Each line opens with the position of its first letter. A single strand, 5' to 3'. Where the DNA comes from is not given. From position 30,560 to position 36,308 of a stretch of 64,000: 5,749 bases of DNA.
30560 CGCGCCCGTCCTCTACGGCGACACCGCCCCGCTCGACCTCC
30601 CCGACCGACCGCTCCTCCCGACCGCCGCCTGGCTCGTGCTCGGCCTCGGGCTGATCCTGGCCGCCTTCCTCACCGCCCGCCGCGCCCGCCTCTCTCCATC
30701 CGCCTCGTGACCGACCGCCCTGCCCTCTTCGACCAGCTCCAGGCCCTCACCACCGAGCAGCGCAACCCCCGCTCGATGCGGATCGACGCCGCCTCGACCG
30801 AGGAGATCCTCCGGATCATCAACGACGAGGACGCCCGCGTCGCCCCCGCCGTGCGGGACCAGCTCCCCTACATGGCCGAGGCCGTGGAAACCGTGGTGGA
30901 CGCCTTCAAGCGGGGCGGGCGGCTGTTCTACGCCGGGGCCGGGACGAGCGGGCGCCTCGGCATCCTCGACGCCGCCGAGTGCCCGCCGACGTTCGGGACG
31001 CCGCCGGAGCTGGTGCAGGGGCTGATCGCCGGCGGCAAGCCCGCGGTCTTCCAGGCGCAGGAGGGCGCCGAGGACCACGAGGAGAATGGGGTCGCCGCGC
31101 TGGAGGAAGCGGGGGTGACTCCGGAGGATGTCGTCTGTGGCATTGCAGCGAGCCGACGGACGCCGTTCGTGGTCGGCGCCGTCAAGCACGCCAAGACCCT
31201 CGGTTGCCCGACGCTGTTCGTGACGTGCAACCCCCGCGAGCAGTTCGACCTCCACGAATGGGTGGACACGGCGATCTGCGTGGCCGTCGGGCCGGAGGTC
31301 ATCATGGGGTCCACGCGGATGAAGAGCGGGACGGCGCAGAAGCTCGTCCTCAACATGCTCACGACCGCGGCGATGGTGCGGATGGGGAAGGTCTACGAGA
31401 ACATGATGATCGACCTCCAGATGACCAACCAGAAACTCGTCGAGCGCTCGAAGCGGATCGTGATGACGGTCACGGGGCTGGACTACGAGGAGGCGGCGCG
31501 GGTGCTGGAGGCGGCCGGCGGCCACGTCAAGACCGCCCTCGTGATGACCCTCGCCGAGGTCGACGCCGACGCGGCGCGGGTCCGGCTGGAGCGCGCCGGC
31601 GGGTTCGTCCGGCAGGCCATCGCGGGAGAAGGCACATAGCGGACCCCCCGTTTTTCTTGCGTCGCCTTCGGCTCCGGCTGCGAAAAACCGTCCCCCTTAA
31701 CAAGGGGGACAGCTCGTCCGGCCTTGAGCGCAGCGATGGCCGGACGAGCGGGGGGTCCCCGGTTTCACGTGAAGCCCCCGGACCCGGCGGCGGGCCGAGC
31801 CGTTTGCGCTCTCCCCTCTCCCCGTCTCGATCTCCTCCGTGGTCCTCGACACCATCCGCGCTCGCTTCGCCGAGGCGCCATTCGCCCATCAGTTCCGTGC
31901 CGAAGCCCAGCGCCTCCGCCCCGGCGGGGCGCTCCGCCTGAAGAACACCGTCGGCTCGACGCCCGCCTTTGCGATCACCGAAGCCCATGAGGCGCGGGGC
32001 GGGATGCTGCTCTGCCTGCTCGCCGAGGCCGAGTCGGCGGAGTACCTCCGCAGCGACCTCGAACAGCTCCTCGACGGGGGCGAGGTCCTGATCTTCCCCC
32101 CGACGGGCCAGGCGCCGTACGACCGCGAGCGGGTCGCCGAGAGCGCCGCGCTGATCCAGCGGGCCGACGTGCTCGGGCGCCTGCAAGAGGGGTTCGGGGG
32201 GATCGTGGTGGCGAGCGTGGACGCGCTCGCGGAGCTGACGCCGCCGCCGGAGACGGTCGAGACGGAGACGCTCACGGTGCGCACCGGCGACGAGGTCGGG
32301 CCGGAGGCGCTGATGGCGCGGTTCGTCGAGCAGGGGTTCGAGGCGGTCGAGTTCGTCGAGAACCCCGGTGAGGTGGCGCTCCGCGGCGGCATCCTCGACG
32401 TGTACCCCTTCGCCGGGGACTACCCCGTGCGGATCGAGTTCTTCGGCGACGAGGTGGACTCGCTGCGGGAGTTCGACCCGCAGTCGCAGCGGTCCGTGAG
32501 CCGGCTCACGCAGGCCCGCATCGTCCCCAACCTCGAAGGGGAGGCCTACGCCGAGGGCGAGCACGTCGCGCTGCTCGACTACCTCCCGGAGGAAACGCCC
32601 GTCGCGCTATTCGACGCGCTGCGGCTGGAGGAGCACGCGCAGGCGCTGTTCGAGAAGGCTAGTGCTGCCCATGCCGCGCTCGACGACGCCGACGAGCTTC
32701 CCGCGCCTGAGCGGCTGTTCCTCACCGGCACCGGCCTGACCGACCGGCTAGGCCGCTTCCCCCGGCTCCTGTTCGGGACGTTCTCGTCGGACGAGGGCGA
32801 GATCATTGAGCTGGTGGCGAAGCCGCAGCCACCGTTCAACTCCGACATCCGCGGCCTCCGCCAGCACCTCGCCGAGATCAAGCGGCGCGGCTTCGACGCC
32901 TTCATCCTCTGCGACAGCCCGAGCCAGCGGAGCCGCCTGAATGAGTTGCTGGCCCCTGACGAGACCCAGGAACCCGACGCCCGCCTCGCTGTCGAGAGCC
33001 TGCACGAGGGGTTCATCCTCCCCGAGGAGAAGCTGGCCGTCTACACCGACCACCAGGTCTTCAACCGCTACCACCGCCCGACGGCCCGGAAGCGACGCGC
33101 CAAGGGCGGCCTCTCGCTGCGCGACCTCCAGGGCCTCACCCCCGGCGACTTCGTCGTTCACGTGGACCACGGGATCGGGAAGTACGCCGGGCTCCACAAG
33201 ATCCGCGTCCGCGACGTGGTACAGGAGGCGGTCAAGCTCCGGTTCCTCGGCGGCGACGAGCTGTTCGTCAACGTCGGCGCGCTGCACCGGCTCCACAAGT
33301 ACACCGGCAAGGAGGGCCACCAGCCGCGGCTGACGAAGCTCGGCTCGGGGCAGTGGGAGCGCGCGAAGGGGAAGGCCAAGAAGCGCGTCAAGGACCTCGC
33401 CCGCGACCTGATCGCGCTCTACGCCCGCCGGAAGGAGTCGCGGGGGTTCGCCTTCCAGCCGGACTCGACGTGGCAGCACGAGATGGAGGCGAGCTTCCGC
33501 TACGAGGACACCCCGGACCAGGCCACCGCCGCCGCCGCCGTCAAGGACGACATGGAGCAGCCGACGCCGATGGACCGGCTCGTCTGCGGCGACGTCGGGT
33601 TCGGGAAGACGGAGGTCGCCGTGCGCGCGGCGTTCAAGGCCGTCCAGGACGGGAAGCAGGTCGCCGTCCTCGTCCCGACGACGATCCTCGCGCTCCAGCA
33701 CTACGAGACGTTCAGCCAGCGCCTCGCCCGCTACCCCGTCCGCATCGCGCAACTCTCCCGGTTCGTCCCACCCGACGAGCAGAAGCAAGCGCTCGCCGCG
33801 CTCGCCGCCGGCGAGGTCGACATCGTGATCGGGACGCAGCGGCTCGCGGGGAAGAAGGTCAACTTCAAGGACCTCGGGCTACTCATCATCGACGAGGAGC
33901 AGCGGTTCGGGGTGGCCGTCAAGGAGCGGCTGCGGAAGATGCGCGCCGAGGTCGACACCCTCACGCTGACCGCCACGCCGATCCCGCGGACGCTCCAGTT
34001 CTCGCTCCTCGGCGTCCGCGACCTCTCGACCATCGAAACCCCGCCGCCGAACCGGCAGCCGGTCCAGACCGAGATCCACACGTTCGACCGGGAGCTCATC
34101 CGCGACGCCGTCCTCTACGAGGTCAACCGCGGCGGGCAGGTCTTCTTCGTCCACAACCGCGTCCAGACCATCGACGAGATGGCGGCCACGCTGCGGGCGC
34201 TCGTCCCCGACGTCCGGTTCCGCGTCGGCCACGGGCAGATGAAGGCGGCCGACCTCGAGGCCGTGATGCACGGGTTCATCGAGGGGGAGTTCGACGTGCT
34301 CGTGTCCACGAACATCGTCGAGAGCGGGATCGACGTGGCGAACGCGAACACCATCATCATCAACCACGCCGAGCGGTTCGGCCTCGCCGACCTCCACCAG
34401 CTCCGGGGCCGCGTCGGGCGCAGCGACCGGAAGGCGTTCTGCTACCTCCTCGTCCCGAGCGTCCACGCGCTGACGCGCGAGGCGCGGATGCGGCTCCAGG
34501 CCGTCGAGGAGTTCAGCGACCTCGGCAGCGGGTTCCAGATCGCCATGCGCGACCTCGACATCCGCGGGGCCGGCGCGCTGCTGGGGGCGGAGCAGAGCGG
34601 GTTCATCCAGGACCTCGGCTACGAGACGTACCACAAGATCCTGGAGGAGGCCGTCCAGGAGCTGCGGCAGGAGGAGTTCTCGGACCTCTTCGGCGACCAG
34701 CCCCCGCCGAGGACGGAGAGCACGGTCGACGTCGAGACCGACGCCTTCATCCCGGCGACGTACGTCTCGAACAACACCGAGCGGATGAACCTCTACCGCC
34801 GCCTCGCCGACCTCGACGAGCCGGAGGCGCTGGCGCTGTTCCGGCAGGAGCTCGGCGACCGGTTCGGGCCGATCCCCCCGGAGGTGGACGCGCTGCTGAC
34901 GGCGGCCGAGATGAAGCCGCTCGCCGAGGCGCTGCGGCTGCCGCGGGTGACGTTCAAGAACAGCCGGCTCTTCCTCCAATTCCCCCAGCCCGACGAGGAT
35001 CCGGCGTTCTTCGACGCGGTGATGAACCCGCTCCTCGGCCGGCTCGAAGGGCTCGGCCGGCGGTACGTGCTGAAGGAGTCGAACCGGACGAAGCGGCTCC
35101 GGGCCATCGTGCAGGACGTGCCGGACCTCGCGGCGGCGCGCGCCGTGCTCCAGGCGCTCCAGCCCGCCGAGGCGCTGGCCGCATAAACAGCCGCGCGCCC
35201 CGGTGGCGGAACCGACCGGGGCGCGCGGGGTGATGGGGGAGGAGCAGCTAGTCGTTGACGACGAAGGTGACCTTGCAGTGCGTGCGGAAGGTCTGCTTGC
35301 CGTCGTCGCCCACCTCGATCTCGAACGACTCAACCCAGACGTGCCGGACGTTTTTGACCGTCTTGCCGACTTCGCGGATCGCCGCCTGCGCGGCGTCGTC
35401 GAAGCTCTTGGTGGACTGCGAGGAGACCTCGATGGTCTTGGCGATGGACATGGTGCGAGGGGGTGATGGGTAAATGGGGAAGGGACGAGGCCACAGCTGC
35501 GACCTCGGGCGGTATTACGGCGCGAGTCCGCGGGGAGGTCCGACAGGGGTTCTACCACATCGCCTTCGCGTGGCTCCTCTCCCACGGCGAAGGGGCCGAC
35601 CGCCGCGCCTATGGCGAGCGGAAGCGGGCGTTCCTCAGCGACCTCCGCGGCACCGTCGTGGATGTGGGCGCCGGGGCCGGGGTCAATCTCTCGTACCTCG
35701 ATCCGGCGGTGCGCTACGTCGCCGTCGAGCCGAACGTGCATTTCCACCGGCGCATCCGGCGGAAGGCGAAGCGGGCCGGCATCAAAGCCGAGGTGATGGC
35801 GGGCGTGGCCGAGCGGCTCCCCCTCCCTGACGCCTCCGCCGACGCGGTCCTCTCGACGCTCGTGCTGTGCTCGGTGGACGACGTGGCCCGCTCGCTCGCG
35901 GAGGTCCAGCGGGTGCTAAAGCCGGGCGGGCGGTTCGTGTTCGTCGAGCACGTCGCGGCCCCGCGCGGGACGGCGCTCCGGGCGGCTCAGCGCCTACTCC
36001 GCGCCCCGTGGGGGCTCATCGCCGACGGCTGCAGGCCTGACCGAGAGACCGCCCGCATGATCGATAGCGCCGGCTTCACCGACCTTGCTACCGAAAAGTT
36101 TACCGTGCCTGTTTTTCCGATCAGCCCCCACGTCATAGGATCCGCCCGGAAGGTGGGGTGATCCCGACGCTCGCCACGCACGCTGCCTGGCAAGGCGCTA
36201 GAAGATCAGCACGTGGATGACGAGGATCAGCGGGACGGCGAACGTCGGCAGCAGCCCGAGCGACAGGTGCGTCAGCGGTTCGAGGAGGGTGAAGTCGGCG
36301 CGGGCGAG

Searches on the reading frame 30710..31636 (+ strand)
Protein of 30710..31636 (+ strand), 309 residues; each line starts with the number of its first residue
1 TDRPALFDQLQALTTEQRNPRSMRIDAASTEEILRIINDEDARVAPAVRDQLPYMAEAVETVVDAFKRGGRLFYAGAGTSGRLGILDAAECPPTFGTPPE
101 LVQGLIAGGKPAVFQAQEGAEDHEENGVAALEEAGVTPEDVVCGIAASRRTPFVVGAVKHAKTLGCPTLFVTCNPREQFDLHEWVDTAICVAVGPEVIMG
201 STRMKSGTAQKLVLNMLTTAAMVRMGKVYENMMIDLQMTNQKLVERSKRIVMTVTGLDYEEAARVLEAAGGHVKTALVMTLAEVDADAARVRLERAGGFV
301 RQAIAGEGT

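Call 85: search_protein_families(library=pfam, proteins=[window:30710-31636:+], max_evalue=0.001)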
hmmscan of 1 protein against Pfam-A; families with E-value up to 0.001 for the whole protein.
window:30710-31636:+ (309 aa): 6 families
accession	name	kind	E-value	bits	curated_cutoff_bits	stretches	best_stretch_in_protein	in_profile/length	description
PF22645.1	GKRP_SIS_N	-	8.5e-19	67.8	27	1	55-160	2-111/113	Glucokinase regulatory protein N-terminal SIS domain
PF20741.3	GKRP-like_C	-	7.8e-07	30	27.7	1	230-266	1-37/100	C-terminal lid domain of glucokinase regulatory protein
PF22198.1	GKRP_SIS_2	-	1.1e-06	29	27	1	56-115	8-67/191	Glucokinase regulatory protein, second SIS domain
PF13580.11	SIS_2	-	4.6e-06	27.2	27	1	49-171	15-136/138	SIS domain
PF01380.27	SIS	-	3.3e-05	24.1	25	1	136-219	51-130/131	SIS domain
PF14555.12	UBA_4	-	0.00043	20.5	21.8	0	252-282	8-38/43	UBA-like domain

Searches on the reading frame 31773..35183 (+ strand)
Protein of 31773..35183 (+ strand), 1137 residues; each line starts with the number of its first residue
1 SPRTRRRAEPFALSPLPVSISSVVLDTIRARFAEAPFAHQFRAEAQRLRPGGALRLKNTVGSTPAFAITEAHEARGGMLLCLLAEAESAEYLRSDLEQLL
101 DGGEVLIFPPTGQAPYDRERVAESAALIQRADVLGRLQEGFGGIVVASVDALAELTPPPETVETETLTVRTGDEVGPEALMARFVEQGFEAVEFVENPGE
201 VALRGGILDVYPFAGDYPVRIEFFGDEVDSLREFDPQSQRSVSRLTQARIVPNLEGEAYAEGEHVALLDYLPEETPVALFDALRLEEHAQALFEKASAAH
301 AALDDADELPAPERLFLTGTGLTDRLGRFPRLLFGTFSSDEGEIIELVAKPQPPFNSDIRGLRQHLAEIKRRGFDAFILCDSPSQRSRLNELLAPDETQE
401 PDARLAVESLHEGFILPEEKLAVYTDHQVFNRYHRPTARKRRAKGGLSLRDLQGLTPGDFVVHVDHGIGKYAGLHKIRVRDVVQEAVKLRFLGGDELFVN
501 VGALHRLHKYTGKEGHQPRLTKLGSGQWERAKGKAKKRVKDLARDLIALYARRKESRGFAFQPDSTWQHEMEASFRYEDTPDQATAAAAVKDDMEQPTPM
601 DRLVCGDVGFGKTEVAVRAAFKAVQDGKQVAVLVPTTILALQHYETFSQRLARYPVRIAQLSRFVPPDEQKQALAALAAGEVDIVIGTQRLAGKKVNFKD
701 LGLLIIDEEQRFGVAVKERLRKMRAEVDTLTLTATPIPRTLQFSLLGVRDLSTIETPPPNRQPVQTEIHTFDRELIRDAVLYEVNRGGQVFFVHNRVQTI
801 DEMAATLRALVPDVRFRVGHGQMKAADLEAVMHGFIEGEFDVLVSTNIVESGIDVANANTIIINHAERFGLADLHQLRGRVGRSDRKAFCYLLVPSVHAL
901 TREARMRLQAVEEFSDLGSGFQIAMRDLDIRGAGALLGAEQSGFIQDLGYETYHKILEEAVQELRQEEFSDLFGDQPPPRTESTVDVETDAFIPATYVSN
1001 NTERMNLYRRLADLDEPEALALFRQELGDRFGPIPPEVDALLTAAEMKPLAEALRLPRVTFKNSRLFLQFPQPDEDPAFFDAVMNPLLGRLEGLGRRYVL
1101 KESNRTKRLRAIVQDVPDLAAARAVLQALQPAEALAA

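Call 47: search_protein_families(library=pfam, proteins=[window:31773-35183:+], max_evalue=0.0001)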
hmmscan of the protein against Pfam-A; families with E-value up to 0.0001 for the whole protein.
window:31773-35183:+ (1137 aa): 6 families
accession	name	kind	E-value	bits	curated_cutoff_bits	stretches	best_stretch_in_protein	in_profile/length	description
PF00270.35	DEAD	-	1.7e-23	83.6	26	1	580-741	1-164/167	DEAD/DEAH box helicase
PF17757.6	UvrB_inter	-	5.2e-23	81.4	22.9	1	167-253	1-88/91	UvrB interaction domain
PF03461.20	TRCF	-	1.6e-22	80.1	25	1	988-1074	2-88/95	TRCF domain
PF00271.37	Helicase_C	-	6.6e-22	78.3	23.5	1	779-884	9-109/110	Helicase conserved C-terminal domain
PF02559.22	CarD_TRCF_RID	-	1.2e-14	54.5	23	1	455-510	1-56/57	CarD-like/TRCF RID domain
PF04851.21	ResIII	-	1.9e-07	31.6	22.5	1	580-736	5-162/164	Type III restriction enzyme, res subunit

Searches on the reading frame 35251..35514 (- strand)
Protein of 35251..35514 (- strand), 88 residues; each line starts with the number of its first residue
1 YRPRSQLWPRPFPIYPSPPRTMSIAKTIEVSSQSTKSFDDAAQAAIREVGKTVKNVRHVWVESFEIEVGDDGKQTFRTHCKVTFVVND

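Call 47: search_protein_families(library=pfam, proteins=[window:35251-35514:-], max_evalue=0.0001)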
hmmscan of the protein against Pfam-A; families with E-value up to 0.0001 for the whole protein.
window:35251-35514:- (88 aa): 1 family
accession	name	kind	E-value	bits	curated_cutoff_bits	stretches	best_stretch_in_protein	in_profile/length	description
PF07311.17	Dodecin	-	1.5e-17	64.1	22.5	1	24-86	1-63/64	Dodecin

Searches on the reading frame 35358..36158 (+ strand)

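Call 47: search_protein_families(library=pfam, proteins=[window:35358-36158:+], max_evalue=0.0001)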
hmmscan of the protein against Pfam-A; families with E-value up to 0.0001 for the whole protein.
window:35358-36158:+ (267 aa): 7 families
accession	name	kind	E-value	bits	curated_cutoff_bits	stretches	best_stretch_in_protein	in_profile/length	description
PF08241.18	Methyltransf_11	-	3.3e-21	76.2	21.2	1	101-195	1-95/95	Methyltransferase domain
PF13649.12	Methyltransf_25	-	2.6e-16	60.5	27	1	100-191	1-97/97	Methyltransferase domain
PF13489.12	Methyltransf_23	-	6.4e-14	52.5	27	1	88-242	11-161/164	Methyltransferase domain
PF08242.18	Methyltransf_12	-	3.8e-11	44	30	1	101-193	1-98/98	Methyltransferase domain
PF13847.12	Methyltransf_31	-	2.3e-09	37.5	27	1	99-199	6-113/145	Methyltransferase domain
PF01209.24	Ubie_methyltran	-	4.6e-09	36.4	20.1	1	128-198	83-154/233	ubiE/COQ5 methyltransferase family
PF20922.3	Anamorsin_N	-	2.2e-05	24.7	27.1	1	147-214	35-108/163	Anamorsin, N-terminal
